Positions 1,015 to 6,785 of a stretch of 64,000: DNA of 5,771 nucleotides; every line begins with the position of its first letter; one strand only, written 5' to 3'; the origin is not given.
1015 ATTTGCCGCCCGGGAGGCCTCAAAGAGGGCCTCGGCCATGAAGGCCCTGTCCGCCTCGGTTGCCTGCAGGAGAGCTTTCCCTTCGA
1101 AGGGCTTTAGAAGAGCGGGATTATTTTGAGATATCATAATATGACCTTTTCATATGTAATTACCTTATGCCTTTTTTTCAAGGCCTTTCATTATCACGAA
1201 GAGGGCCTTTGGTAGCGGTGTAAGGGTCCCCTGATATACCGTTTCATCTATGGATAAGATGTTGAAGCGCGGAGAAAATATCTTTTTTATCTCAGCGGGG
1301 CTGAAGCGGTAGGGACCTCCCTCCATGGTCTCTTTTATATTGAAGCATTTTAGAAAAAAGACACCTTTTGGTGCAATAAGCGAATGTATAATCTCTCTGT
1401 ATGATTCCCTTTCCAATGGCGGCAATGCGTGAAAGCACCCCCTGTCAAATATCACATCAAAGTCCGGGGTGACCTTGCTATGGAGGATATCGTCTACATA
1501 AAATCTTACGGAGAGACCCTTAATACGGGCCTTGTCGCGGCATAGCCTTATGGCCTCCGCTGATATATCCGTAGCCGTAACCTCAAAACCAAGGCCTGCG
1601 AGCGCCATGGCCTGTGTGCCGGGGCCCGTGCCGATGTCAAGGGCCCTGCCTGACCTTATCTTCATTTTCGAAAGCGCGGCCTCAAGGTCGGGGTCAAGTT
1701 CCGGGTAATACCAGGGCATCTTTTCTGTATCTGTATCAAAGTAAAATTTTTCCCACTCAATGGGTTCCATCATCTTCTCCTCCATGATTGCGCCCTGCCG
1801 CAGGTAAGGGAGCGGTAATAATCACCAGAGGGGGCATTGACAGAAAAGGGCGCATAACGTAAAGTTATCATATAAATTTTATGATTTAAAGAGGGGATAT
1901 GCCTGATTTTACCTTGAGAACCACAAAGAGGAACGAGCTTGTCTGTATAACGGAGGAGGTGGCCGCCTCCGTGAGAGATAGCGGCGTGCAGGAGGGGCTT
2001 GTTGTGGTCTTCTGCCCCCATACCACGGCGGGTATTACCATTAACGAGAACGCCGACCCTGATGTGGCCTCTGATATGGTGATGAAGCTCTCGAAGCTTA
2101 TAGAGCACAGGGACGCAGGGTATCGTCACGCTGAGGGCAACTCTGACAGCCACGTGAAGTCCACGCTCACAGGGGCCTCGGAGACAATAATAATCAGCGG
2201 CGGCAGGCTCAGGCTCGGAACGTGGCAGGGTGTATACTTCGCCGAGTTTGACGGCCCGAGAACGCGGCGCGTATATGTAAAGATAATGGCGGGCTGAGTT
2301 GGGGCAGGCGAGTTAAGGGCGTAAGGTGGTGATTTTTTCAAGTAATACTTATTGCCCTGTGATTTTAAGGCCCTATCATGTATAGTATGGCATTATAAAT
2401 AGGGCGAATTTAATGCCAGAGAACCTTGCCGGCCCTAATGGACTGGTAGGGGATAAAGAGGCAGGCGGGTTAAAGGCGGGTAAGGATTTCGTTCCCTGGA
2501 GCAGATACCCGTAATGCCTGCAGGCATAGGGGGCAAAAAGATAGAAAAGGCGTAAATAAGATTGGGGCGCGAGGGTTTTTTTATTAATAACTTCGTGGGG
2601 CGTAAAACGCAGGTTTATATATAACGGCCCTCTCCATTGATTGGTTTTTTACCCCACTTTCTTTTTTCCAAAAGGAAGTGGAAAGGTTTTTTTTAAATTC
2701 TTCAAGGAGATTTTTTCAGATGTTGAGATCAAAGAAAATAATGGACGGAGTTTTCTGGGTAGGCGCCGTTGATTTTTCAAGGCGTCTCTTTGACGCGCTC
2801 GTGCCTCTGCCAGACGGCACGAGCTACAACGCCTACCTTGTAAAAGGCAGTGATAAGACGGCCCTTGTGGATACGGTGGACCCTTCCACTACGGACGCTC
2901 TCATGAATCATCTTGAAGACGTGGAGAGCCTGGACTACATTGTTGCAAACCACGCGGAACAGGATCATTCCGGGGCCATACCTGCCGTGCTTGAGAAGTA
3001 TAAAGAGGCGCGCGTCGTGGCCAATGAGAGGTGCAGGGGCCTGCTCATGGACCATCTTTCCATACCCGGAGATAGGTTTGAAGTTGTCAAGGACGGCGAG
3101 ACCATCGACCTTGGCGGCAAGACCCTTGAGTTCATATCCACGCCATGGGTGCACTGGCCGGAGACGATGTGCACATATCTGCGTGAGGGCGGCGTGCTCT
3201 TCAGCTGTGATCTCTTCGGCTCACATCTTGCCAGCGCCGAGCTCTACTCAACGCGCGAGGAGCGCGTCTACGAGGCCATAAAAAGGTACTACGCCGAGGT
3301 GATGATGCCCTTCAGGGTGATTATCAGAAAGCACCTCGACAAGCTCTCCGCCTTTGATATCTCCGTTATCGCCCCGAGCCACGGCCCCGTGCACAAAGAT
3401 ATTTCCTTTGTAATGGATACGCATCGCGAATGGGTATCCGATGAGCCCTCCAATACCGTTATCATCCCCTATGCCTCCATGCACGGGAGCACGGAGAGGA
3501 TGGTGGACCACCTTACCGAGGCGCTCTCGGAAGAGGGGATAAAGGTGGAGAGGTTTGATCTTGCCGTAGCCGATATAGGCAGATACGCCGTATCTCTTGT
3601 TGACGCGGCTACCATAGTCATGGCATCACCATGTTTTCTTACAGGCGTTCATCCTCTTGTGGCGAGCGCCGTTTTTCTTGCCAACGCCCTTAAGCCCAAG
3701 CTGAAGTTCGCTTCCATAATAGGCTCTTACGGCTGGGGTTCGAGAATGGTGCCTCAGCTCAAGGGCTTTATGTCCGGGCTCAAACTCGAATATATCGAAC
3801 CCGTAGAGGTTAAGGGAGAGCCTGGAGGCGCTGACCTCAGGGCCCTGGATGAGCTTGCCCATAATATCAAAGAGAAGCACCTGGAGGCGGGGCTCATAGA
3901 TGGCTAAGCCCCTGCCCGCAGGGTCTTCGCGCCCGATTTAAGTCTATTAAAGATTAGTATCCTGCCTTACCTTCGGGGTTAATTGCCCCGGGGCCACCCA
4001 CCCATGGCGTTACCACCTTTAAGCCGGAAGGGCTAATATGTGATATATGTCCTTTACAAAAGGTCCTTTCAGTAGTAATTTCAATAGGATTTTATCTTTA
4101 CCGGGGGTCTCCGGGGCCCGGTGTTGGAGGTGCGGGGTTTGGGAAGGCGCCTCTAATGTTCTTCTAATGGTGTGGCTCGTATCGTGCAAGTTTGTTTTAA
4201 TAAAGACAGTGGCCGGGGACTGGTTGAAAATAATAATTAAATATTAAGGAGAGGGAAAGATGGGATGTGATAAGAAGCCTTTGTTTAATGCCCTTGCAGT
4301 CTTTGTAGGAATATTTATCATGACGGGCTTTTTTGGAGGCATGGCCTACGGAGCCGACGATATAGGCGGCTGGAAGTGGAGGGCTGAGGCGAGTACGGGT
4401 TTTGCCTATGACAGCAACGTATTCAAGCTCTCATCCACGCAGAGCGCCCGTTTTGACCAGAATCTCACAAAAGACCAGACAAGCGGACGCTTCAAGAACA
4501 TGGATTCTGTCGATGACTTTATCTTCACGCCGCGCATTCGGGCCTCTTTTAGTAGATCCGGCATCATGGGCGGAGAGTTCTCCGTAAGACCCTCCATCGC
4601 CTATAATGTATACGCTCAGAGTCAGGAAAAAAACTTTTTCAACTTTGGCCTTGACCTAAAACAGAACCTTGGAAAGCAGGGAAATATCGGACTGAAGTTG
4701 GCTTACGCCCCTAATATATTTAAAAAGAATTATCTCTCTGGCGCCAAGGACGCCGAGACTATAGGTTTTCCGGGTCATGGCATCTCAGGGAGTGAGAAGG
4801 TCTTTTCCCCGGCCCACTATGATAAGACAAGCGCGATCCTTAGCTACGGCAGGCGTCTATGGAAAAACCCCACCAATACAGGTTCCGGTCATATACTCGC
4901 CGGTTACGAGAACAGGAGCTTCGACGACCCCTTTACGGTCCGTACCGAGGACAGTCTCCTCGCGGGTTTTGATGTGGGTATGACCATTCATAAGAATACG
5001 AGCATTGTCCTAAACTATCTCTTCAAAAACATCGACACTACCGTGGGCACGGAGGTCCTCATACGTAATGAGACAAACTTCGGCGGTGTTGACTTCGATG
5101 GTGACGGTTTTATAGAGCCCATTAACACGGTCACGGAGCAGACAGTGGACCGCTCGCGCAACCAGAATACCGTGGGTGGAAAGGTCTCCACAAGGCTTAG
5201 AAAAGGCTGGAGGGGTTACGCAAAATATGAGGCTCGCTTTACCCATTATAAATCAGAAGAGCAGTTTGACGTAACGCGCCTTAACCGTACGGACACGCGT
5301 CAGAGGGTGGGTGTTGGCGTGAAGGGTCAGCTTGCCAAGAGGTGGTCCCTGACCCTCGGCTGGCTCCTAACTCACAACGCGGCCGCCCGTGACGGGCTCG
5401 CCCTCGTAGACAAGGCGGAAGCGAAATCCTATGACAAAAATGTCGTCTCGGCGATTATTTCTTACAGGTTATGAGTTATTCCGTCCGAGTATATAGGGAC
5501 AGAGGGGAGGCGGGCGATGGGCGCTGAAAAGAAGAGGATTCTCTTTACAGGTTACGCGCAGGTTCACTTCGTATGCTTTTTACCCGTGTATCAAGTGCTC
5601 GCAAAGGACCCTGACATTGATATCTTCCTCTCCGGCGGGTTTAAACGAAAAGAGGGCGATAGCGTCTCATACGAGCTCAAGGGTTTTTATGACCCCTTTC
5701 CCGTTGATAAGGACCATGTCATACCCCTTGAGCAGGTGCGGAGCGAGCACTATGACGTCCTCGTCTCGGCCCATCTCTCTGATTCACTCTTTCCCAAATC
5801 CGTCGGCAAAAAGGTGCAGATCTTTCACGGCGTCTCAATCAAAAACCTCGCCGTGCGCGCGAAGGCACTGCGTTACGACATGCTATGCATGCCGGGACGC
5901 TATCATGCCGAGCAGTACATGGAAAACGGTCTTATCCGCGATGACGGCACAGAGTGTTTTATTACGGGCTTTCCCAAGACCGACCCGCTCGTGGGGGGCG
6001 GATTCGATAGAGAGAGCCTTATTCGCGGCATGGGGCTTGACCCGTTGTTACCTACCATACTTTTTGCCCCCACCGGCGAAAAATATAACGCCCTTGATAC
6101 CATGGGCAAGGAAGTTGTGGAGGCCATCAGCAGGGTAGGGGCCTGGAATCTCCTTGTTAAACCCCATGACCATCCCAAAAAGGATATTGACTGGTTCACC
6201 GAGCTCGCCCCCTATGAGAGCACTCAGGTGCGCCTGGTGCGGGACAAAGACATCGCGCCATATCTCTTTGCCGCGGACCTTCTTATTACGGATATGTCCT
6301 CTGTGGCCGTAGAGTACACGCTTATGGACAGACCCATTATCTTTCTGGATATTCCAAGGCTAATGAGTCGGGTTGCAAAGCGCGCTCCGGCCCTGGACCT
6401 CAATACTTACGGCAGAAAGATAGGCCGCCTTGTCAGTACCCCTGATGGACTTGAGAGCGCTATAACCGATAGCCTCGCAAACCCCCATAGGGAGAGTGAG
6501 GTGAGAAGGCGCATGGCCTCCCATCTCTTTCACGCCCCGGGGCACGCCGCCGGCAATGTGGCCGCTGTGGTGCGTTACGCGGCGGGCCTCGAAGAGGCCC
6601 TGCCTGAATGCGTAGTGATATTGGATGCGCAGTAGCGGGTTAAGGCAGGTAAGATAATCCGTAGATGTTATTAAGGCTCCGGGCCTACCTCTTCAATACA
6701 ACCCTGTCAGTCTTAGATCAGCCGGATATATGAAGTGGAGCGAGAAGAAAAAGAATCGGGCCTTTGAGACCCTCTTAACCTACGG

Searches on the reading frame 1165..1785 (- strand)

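Call 37: search_protein_families(library=pfam, proteins=[window:1165-1785:-], max_evalue=0.00001)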
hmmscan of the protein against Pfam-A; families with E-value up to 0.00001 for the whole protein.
window:1165-1785:- (206 aa): 8 families
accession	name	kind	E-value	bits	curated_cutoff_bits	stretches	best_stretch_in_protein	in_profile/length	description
PF05724.17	TPMT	-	9.1e-16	58.6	26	1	10-181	5-190/218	Thiopurine S-methyltransferase (TPMT)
PF13649.12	Methyltransf_25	-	2.6e-14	54.1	27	1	49-141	2-97/97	Methyltransferase domain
PF13847.12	Methyltransf_31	-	5.6e-13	49.2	27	1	47-149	6-113/145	Methyltransferase domain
PF08241.18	Methyltransf_11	-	9.4e-11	42.7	21.2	1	49-144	1-94/95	Methyltransferase domain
PF08242.18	Methyltransf_12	-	1.5e-09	38.9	30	1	49-143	1-98/98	Methyltransferase domain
PF13489.12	Methyltransf_23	-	1.5e-07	31.7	27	1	37-149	15-120/164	Methyltransferase domain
PF05175.20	MTS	-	3.4e-07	30.5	23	1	37-121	23-111/170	Methyltransferase small domain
PF03848.20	TehB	-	2.2e-06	27.7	20.4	1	43-119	29-106/193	Tellurite resistance protein TehB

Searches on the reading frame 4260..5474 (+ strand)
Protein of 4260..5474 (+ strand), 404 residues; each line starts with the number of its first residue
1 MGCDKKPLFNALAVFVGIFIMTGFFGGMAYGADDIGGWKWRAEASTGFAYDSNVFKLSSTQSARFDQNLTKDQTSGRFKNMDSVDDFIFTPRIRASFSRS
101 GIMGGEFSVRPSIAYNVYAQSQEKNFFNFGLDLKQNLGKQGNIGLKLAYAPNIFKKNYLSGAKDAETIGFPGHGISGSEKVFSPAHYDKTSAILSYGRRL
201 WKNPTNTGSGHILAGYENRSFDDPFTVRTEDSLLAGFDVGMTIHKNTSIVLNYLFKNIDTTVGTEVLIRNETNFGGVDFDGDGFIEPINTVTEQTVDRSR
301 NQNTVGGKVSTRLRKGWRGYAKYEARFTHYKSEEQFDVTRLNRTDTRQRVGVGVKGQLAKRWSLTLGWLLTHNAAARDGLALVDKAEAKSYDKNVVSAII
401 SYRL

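Call 37: search_protein_families(library=pfam, proteins=[window:4260-5474:+], max_evalue=0.00001)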
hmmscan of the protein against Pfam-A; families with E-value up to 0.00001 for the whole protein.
window:4260-5474:+ (404 aa): 0 families

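Call 81: search_protein_families(library=pfam, proteins=[window:4260-5474:+], max_evalue=0.01)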
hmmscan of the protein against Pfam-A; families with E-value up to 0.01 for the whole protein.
window:4260-5474:+ (404 aa): 2 families
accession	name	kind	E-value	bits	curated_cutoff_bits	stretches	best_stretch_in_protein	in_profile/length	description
PF03797.25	Autotransporter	-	0.0028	17.9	26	0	324-367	210-253/255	Autotransporter beta-domain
PF17251.8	Pom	-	0.005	16.6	22.4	0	305-371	166-235/285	Protochlamydia outer membrane protein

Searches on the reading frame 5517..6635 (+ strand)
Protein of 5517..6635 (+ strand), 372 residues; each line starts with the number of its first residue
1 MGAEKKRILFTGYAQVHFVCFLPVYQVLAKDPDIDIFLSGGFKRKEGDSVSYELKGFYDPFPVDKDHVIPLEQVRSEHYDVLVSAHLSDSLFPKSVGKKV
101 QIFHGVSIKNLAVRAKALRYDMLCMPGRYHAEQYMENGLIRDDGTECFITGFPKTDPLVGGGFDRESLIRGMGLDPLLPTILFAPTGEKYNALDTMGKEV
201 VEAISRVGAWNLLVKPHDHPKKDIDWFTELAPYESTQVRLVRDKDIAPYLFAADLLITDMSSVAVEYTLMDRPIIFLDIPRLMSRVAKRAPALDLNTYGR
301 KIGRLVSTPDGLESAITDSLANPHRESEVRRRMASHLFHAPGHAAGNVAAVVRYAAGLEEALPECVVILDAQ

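Call 37: search_protein_families(library=pfam, proteins=[window:5517-6635:+], max_evalue=0.00001)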
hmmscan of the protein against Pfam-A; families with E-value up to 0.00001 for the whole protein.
window:5517-6635:+ (372 aa): 1 family
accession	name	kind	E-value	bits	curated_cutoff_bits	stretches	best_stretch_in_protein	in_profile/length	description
PF04464.20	Glyphos_transf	-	7.7e-15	55.1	22.1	1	100-344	101-357/367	CDP-Glycerol:Poly(glycerophosphate) glycerophosphotransferase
